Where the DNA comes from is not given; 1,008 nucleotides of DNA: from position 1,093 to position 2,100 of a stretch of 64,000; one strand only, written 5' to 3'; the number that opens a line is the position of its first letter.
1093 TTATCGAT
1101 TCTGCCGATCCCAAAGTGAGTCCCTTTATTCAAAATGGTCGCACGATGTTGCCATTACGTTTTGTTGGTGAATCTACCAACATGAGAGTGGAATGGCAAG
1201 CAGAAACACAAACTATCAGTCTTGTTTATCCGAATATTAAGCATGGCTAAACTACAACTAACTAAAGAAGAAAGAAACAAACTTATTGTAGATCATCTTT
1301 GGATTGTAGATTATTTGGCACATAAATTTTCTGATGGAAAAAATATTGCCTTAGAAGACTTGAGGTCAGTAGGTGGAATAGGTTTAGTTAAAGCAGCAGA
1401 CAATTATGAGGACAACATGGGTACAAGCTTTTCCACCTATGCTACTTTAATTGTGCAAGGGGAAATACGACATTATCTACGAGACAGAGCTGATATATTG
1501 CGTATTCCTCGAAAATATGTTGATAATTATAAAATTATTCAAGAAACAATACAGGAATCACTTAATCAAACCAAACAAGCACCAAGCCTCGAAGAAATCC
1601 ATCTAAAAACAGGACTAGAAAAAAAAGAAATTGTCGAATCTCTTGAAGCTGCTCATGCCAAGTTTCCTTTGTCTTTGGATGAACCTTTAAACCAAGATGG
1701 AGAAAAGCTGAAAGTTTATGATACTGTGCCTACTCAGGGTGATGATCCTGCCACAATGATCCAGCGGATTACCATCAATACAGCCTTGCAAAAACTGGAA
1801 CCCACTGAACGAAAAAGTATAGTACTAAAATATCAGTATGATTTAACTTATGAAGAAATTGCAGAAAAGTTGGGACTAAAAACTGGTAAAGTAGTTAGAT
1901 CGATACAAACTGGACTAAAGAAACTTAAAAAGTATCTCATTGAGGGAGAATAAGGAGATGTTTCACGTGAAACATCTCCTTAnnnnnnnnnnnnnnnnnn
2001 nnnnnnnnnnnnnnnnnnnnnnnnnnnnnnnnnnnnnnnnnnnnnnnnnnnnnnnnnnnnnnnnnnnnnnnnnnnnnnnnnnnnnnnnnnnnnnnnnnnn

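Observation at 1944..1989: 46-nt perfect palindrome embedding both stop codons of the convergent sigma-factor and mnmG genes.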

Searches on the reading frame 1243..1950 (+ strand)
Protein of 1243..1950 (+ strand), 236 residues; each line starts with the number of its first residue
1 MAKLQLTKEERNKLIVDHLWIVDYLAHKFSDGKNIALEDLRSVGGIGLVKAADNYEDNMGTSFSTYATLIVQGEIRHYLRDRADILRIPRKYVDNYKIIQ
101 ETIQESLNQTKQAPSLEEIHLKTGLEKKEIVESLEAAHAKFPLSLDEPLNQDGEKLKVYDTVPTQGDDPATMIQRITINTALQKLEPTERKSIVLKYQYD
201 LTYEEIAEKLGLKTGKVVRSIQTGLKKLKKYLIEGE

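Call 8: find_encoding_contigs(protein=window:1243-1950:+, flank=5000, max_places=10)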
Protein window:1243-1950:+ (236 aa): 7 contigs read that carry it; 3 places shown.
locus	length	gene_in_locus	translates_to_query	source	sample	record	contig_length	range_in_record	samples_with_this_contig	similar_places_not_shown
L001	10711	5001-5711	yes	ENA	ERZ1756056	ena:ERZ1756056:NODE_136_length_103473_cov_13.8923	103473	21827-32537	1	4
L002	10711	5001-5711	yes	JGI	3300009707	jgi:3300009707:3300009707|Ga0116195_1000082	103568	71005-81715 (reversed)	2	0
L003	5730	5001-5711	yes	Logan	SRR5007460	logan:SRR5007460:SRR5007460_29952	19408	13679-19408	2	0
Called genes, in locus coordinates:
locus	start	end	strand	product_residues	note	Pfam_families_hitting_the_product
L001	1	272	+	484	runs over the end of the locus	PF02347:GDC-P, PF00266:Aminotran_5 (weak), PF21478:GcvP2_C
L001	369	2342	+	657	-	-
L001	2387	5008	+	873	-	PF13570:Beta-prop_ACSF4 (faint), PF15899:BNR_6 (faint), PF15902:Sortilin-Vps10 (weak), PF02012:BNR (faint), PF15902:Sortilin-Vps10 (weak), PF14870:PSII_BNR (weak), PF15902:Sortilin-Vps10, PF07833:Cu_amine_oxidN1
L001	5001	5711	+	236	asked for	PF04542:Sigma70_r2, PF08281:Sigma70_r4_2, PF04545:Sigma70_r4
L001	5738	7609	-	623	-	PF00890:FAD_binding_2 (faint), PF01134:GIDA, PF12831:FAD_oxidored (weak), PF21680:GIDA_C_1st, PF13932:SAM_GIDA_C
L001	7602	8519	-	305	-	PF21088:MS_channel_1st, PF00924:MS_channel_2nd, PF21082:MS_channel_3rd (weak)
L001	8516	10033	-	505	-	PF07969:Amidohydro_3, PF01979:Amidohydro_1 (weak)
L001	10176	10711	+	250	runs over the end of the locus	PF02596:DUF169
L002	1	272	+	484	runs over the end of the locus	PF02347:GDC-P, PF00266:Aminotran_5 (weak), PF21478:GcvP2_C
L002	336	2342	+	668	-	-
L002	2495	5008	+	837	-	PF15899:BNR_6 (faint), PF13570:Beta-prop_ACSF4 (faint), PF15902:Sortilin-Vps10 (weak), PF02012:BNR (faint), PF14870:PSII_BNR (weak), PF15902:Sortilin-Vps10, PF07833:Cu_amine_oxidN1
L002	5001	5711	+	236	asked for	PF04542:Sigma70_r2, PF08281:Sigma70_r4_2, PF04545:Sigma70_r4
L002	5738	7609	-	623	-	PF00890:FAD_binding_2 (faint), PF01134:GIDA, PF12831:FAD_oxidored (weak), PF21680:GIDA_C_1st, PF13932:SAM_GIDA_C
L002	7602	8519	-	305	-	PF21088:MS_channel_1st, PF00924:MS_channel_2nd, PF21082:MS_channel_3rd (weak)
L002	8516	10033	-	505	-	PF07969:Amidohydro_3, PF01979:Amidohydro_1 (weak)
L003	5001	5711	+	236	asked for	PF04542:Sigma70_r2, PF08281:Sigma70_r4_2, PF04545:Sigma70_r4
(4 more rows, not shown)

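Call 9: search_protein_families(library=pfam, proteins=[window:1243-1950:+])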
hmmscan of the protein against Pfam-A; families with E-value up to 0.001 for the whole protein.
window:1243-1950:+ (236 aa): 4 families
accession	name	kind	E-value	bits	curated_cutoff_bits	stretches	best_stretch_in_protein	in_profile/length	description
PF08281.18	Sigma70_r4_2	-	5.1e-11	42.5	25.7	1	178-228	4-54/54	Sigma-70, region 4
PF04542.20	Sigma70_r2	-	2.2e-10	40.6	24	1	21-83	8-69/71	Sigma-70 region 2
PF04545.22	Sigma70_r4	-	4.6e-10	39.3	24.1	1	181-230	1-50/50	Sigma-70, region 4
PF04539.22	Sigma70_r3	-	3.7e-05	24.2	25.3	0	101-155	8-62/78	Sigma-70 region 3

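Call 19: find_homologous_proteins(query=window:1243-1950:+, max_evalue=1e-20)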
Query window:1243-1950:+ (236 aa): 52 proteins with E <= 1e-20 among 1753 candidates.
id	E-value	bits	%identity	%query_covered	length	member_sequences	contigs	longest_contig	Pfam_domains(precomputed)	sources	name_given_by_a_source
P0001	2.9e-147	506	100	100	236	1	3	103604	PF04545.23,PF04542.21,PF08281.19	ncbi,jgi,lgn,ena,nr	ncbi:MAG TPA: sigma-70 family RNA polymerase sigma factor [Caldisericia bacterium]|nr:sigma-70 famil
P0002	4.4e-146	502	100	100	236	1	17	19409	PF04545.23,PF04542.21,PF08281.19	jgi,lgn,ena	-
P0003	8.1e-146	502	99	100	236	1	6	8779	PF04545.23,PF04542.21,PF08281.19,PF04539.23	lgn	-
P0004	1.4e-145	501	99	100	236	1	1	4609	PF04545.23,PF04542.21,PF08281.19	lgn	-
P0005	1.8e-145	500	99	100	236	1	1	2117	PF04545.23,PF04542.21,PF08281.19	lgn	-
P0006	4.2e-145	499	99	100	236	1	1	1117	PF04545.23,PF04542.21,PF08281.19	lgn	-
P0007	4.9e-145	499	99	100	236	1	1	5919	PF04545.23,PF04542.21,PF08281.19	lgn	-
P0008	7.4e-145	498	99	100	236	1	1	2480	PF04545.23,PF04542.21,PF08281.19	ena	-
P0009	9.3e-145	498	99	100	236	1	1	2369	PF04545.23,PF04542.21,PF08281.19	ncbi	-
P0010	3.0e-144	496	98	100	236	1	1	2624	PF04545.23,PF04542.21,PF08281.19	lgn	-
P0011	6.5e-144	495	98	100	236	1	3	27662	PF04545.23,PF04542.21,PF08281.19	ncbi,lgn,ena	-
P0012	2.0e-134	464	92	100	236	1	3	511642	PF04545.23,PF04542.21,PF08281.19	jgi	jgi:RNA polymerase sigma factor (sigma-70 family)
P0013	3.0e-134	464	92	100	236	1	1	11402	PF04545.23,PF04542.21,PF08281.19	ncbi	-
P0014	7.9e-134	462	91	100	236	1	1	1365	PF04545.23,PF04542.21,PF08281.19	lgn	-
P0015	1.6e-132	458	90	100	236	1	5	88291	PF04545.23,PF04542.21,PF08281.19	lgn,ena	-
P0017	3.2e-130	451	89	100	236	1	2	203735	PF04545.23,PF04542.21,PF08281.19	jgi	jgi:RNA polymerase sigma factor (sigma-70 family)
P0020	1.6e-105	370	73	100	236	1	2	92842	PF04545.23,PF04542.21,PF08281.19,PF04539.23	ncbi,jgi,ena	-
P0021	2.2e-103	363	70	99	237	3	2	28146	PF04545.23,PF04542.21,PF08281.19,PF04539.23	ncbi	-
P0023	4.9e-80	286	58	98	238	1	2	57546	PF04545.23,PF04542.21,PF08281.19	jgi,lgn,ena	-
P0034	6.4e-74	267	57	97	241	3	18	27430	PF04545.23,PF04542.21,PF08281.19,PF04539.23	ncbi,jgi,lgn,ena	-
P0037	2.9e-72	261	57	96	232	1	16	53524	PF04545.23,PF04542.21,PF08281.19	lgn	-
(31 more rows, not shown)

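Call 21: find_encoding_contigs(protein=P0012, flank=3000, max_places=2)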
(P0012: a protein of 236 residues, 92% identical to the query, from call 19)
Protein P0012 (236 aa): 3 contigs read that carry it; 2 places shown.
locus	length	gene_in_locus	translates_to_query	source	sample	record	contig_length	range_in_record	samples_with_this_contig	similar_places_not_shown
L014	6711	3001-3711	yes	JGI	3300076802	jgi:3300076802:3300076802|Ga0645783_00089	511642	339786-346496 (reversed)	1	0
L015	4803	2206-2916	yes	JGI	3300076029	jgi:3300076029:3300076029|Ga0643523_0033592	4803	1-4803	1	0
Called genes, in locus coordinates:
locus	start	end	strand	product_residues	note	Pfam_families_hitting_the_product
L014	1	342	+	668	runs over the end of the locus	-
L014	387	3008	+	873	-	PF07494:Reg_prop (faint), PF02012:BNR (faint), PF15902:Sortilin-Vps10, PF07833:Cu_amine_oxidN1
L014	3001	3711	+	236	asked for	PF04542:Sigma70_r2, PF08281:Sigma70_r4_2, PF04545:Sigma70_r4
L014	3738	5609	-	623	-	PF01134:GIDA, PF12831:FAD_oxidored (weak), PF21680:GIDA_C_1st, PF13932:SAM_GIDA_C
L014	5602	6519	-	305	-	PF21088:MS_channel_1st, PF00924:MS_channel_2nd, PF21082:MS_channel_3rd (weak)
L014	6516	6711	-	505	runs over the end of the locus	PF07969:Amidohydro_3, PF01979:Amidohydro_1 (weak)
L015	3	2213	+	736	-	?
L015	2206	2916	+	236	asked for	PF04542:Sigma70_r2, PF08281:Sigma70_r4_2, PF04545:Sigma70_r4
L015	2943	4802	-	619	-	?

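Call 22: find_encoding_contigs(protein=P0015, flank=3000, max_places=2)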
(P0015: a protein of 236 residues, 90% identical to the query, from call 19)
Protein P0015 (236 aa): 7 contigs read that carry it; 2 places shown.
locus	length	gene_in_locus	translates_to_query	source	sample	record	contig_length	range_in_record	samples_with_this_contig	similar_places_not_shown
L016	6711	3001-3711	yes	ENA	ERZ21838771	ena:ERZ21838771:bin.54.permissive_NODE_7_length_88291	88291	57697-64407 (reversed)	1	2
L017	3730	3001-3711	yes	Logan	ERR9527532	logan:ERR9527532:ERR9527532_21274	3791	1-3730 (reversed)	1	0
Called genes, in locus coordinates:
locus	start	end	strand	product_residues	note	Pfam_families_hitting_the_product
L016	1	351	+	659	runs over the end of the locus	-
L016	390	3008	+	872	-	PF14870:PSII_BNR (faint), PF15902:Sortilin-Vps10 (weak), PF02012:BNR (faint), PF15902:Sortilin-Vps10, PF07833:Cu_amine_oxidN1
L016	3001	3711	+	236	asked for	PF04542:Sigma70_r2, PF08281:Sigma70_r4_2, PF04545:Sigma70_r4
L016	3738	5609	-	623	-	PF00890:FAD_binding_2 (faint), PF01134:GIDA, PF12831:FAD_oxidored (weak), PF21680:GIDA_C_1st, PF13932:SAM_GIDA_C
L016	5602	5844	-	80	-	-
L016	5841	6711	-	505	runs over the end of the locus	PF07969:Amidohydro_3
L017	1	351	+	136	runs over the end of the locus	?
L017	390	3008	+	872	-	PF14870:PSII_BNR (faint), PF15902:Sortilin-Vps10 (weak), PF02012:BNR (faint), PF15902:Sortilin-Vps10, PF07833:Cu_amine_oxidN1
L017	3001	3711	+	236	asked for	PF04542:Sigma70_r2, PF08281:Sigma70_r4_2, PF04545:Sigma70_r4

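Call 23: find_encoding_contigs(protein=P0017, flank=3000, max_places=2)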
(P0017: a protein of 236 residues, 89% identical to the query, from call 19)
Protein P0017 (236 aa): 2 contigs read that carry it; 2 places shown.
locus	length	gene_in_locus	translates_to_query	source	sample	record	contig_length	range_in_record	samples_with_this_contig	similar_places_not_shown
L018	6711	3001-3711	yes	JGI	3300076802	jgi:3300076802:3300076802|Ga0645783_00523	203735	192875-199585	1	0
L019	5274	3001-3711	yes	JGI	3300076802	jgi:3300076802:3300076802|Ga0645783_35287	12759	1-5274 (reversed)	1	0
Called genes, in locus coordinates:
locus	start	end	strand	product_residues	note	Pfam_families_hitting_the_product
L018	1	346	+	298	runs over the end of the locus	-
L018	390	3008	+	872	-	PF15899:BNR_6 (faint), PF02012:BNR (faint), PF14870:PSII_BNR (weak), PF15902:Sortilin-Vps10, PF07833:Cu_amine_oxidN1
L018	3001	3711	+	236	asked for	PF04542:Sigma70_r2, PF08281:Sigma70_r4_2, PF04545:Sigma70_r4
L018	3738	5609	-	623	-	PF01134:GIDA, PF12831:FAD_oxidored (weak), PF21680:GIDA_C_1st, PF13932:SAM_GIDA_C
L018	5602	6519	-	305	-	PF21088:MS_channel_1st, PF00924:MS_channel_2nd, PF21082:MS_channel_3rd (weak)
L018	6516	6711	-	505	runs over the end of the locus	PF07969:Amidohydro_3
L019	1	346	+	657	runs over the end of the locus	-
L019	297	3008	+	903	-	PF15899:BNR_6 (faint), PF02012:BNR (faint), PF14870:PSII_BNR (weak), PF15902:Sortilin-Vps10, PF07833:Cu_amine_oxidN1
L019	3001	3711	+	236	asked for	PF04542:Sigma70_r2, PF08281:Sigma70_r4_2, PF04545:Sigma70_r4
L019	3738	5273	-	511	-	?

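Call 24: find_encoding_contigs(protein=P0020, flank=3000, max_places=2)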
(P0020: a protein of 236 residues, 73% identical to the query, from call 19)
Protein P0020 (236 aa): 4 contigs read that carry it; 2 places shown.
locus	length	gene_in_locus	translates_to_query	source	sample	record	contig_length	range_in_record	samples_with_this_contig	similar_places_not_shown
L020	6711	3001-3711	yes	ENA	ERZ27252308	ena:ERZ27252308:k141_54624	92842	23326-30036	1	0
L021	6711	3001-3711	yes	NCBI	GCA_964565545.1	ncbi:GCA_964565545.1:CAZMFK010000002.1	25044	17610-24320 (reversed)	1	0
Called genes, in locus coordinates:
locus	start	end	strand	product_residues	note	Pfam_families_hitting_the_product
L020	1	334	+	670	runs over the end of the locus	-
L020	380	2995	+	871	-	PF02012:BNR (faint), PF15902:Sortilin-Vps10, PF07833:Cu_amine_oxidN1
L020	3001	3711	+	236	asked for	PF04542:Sigma70_r2, PF04539:Sigma70_r3 (faint), PF08281:Sigma70_r4_2, PF04545:Sigma70_r4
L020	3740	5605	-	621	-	PF01134:GIDA, PF12831:FAD_oxidored (weak), PF21680:GIDA_C_1st, PF13932:SAM_GIDA_C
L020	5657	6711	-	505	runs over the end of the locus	PF07969:Amidohydro_3, PF01979:Amidohydro_1 (faint)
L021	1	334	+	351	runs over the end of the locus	?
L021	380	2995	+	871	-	PF02012:BNR (faint), PF15902:Sortilin-Vps10, PF07833:Cu_amine_oxidN1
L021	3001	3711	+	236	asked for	PF04542:Sigma70_r2, PF04539:Sigma70_r3 (faint), PF08281:Sigma70_r4_2, PF04545:Sigma70_r4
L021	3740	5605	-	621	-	PF01134:GIDA, PF12831:FAD_oxidored (weak), PF21680:GIDA_C_1st, PF13932:SAM_GIDA_C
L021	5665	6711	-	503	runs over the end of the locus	PF07969:Amidohydro_3, PF01979:Amidohydro_1 (faint)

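Call 26: find_encoding_contigs(protein=P0021, flank=3000, max_places=2)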
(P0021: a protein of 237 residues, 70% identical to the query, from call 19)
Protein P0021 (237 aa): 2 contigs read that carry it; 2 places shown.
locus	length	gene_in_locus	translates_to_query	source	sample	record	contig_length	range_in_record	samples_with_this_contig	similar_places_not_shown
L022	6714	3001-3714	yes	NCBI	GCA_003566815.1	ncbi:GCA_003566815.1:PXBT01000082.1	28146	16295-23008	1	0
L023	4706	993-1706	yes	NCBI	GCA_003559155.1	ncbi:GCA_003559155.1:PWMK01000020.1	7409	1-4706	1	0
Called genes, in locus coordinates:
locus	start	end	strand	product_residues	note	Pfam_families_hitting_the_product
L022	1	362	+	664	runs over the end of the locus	-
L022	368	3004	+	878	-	PF14870:PSII_BNR (faint), PF02012:BNR (faint), PF15902:Sortilin-Vps10, PF07833:Cu_amine_oxidN1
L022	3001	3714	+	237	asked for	PF04542:Sigma70_r2, PF04539:Sigma70_r3 (faint), PF08281:Sigma70_r4_2, PF04545:Sigma70_r4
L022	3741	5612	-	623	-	PF01134:GIDA, PF12831:FAD_oxidored (weak), PF21680:GIDA_C_1st, PF13932:SAM_GIDA_C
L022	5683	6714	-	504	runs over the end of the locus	PF07969:Amidohydro_3, PF01979:Amidohydro_1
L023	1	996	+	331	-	?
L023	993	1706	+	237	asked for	PF04542:Sigma70_r2, PF04539:Sigma70_r3 (faint), PF08281:Sigma70_r4_2, PF04545:Sigma70_r4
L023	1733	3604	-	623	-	PF01134:GIDA, PF12831:FAD_oxidored (weak), PF21680:GIDA_C_1st, PF13932:SAM_GIDA_C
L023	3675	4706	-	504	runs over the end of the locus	PF07969:Amidohydro_3, PF01979:Amidohydro_1 (weak)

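Call 27: find_encoding_contigs(protein=P0023, flank=3000, max_places=2)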
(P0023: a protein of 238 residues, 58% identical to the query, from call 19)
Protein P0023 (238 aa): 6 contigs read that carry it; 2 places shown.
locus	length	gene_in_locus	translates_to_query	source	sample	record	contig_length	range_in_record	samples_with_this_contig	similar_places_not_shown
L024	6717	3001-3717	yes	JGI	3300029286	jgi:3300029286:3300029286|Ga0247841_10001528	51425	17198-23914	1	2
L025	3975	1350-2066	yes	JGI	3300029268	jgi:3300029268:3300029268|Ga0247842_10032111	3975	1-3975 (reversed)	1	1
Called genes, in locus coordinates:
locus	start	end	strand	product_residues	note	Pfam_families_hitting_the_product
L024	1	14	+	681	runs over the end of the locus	-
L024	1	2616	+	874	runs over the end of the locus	PF14870:PSII_BNR (weak), PF25852:DUF6242_C, PF15902:Sortilin-Vps10, PF07833:Cu_amine_oxidN1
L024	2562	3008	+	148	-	-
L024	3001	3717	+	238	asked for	PF04542:Sigma70_r2, PF08281:Sigma70_r4_2, PF04545:Sigma70_r4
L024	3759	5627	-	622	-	PF01134:GIDA, PF07992:Pyr_redox_2 (weak), PF12831:FAD_oxidored (weak), PF21680:GIDA_C_1st, PF13932:SAM_GIDA_C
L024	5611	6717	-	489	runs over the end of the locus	PF07969:Amidohydro_3, PF01979:Amidohydro_1 (faint)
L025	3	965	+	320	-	?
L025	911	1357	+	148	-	-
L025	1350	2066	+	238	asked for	PF04542:Sigma70_r2, PF08281:Sigma70_r4_2, PF04545:Sigma70_r4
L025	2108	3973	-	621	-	?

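Call 28: find_encoding_contigs(protein=P0037, flank=3000, max_places=2)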
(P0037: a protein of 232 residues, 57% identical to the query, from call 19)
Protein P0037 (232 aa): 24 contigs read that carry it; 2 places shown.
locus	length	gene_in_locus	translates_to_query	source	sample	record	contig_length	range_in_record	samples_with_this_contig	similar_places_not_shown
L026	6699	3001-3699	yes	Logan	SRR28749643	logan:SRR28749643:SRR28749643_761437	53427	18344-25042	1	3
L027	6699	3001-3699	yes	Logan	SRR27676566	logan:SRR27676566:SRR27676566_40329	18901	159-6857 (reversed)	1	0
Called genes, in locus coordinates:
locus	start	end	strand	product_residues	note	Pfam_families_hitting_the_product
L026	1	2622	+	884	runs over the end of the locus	PF14870:PSII_BNR (weak), PF02012:BNR (faint), PF15902:Sortilin-Vps10, PF07833:Cu_amine_oxidN1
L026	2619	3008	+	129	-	-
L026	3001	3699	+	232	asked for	PF04542:Sigma70_r2, PF08281:Sigma70_r4_2, PF04545:Sigma70_r4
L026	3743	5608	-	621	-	PF01134:GIDA, PF12831:FAD_oxidored (weak), PF21680:GIDA_C_1st, PF13932:SAM_GIDA_C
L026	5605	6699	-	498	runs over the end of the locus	PF07969:Amidohydro_3, PF01979:Amidohydro_1 (faint)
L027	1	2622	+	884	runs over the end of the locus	PF14870:PSII_BNR (weak), PF02012:BNR (faint), PF15902:Sortilin-Vps10, PF07833:Cu_amine_oxidN1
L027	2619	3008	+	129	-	-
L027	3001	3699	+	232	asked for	PF04542:Sigma70_r2, PF08281:Sigma70_r4_2, PF04545:Sigma70_r4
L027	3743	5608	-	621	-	PF01134:GIDA, PF12831:FAD_oxidored (weak), PF21680:GIDA_C_1st, PF13932:SAM_GIDA_C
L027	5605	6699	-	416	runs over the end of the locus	?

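Call 29: find_encoding_contigs(protein=P0034, flank=3000, max_places=2)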
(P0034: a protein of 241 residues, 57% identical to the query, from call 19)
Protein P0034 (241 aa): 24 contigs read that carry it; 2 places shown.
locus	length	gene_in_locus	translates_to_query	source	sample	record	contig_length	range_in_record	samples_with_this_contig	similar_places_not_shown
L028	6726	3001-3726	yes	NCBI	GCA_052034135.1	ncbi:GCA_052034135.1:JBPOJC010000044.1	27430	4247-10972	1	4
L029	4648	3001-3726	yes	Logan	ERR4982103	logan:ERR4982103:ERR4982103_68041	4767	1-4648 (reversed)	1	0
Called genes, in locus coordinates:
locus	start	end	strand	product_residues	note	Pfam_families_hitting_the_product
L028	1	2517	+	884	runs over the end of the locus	PF14870:PSII_BNR (faint), PF25852:DUF6242_C (faint), PF15902:Sortilin-Vps10 (weak), PF07833:Cu_amine_oxidN1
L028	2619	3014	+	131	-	-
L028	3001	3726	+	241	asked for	PF04542:Sigma70_r2, PF04539:Sigma70_r3 (weak), PF08281:Sigma70_r4_2 (weak), PF04545:Sigma70_r4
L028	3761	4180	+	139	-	PF00210:Ferritin, PF02915:Rubrerythrin (weak)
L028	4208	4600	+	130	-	PF01880:Desulfoferrodox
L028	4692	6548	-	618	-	PF01134:GIDA, PF21680:GIDA_C_1st, PF13932:SAM_GIDA_C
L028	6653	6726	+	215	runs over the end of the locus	-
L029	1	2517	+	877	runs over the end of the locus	?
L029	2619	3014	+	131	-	-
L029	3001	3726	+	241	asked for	PF04542:Sigma70_r2, PF04539:Sigma70_r3 (weak), PF08281:Sigma70_r4_2 (weak), PF04545:Sigma70_r4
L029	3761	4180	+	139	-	PF00210:Ferritin, PF02915:Rubrerythrin (weak)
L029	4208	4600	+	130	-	PF01880:Desulfoferrodox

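Call 54: find_related_loci(query=A1, collection=metagenome_contigs, flank=2500)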
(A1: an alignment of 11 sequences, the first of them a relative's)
Query A1 (236 aa) in metagenome_contigs; peptide patterns used: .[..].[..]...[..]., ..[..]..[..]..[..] (x = any residue, [..] = any of these).
599 stretches matched a pattern (row limit reached: there are more); 550 encode a relative of the query (tblastn E <= 1e-3); the best 80 are kept; 80 distinct loci.
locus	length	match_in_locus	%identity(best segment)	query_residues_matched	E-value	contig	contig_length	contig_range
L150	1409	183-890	73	1-236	1e-123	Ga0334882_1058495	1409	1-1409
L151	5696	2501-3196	58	1-232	6e-88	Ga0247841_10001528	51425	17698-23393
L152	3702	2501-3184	57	9-236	3e-82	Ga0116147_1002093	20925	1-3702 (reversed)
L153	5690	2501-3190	55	3-232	5e-81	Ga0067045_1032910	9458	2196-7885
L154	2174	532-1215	57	9-236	8e-84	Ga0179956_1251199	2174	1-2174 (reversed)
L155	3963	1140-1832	57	2-232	3e-81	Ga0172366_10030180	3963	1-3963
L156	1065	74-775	56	3-236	5e-86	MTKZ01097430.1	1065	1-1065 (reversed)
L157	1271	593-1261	55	10-232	2e-82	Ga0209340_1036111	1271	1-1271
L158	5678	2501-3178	55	11-236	7e-76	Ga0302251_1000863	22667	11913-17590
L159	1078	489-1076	56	6-201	9e-71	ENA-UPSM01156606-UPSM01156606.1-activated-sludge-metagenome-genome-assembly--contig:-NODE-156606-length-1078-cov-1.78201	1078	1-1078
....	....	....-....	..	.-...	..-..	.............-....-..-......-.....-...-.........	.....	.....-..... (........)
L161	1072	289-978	34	4-232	1e-34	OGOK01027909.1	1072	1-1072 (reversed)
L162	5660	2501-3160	34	11-233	2e-32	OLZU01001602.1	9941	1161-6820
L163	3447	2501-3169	36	5-231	2e-32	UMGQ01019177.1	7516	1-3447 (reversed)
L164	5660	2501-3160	34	11-233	2e-32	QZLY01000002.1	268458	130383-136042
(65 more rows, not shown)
